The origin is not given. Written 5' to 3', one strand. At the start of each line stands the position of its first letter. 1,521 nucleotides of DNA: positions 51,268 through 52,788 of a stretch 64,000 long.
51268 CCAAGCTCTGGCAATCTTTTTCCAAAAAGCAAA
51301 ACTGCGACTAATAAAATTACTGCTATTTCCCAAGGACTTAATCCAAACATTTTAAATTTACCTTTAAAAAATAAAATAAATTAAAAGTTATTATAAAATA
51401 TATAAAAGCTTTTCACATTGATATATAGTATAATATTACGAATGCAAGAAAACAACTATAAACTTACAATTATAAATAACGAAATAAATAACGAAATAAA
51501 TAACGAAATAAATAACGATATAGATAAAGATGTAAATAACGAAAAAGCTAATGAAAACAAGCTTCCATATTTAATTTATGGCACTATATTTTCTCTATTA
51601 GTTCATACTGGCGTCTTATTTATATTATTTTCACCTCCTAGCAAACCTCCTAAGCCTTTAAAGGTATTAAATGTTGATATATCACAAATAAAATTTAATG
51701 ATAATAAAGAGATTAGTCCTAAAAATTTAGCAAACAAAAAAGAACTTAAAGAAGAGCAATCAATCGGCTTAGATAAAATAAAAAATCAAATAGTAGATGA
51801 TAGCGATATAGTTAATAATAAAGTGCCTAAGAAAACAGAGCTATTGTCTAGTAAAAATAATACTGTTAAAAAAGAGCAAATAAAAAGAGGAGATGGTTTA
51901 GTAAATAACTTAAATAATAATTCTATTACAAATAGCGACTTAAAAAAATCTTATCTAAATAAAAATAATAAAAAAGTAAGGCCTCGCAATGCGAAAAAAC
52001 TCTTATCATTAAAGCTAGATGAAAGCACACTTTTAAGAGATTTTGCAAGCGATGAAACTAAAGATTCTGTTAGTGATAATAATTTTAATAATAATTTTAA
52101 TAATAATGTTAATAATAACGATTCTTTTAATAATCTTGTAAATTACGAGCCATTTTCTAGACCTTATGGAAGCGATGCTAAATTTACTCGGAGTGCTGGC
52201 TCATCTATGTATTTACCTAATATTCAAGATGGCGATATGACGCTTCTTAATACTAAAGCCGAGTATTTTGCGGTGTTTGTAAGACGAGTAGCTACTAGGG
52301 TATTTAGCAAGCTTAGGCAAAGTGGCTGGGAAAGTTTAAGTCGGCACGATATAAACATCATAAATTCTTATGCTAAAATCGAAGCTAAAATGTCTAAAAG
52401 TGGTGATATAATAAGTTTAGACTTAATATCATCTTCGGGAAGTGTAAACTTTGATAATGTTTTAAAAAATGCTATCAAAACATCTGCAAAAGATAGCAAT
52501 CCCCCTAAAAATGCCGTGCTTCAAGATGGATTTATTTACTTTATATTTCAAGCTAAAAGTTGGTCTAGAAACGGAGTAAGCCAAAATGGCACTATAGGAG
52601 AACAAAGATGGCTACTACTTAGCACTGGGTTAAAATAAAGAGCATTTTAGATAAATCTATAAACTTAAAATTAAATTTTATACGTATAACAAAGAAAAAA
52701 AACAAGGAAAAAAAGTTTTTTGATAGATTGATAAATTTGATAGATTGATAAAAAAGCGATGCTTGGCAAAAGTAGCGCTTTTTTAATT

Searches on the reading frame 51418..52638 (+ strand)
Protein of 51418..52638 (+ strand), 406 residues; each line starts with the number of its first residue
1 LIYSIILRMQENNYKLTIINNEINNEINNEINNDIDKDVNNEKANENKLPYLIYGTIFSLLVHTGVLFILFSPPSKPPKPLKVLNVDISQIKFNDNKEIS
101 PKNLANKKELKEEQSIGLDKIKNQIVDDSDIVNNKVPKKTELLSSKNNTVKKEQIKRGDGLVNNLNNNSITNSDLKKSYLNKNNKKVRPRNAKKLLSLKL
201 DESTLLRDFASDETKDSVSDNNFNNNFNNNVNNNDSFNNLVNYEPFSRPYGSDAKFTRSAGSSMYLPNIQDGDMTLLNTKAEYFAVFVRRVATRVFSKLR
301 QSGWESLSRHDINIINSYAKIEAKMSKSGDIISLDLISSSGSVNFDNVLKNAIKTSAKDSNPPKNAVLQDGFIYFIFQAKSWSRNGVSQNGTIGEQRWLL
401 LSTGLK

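Call 90: search_protein_families(library=pfam, max_evalue=0.0001, proteins=[window:51418-52638:+])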
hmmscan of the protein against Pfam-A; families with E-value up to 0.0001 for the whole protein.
window:51418-52638:+ (406 aa): 1 family
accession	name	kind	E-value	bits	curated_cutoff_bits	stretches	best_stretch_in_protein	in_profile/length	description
PF13103.11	TonB_2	-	7.8e-05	23.2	22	0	295-366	8-76/85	TonB C terminal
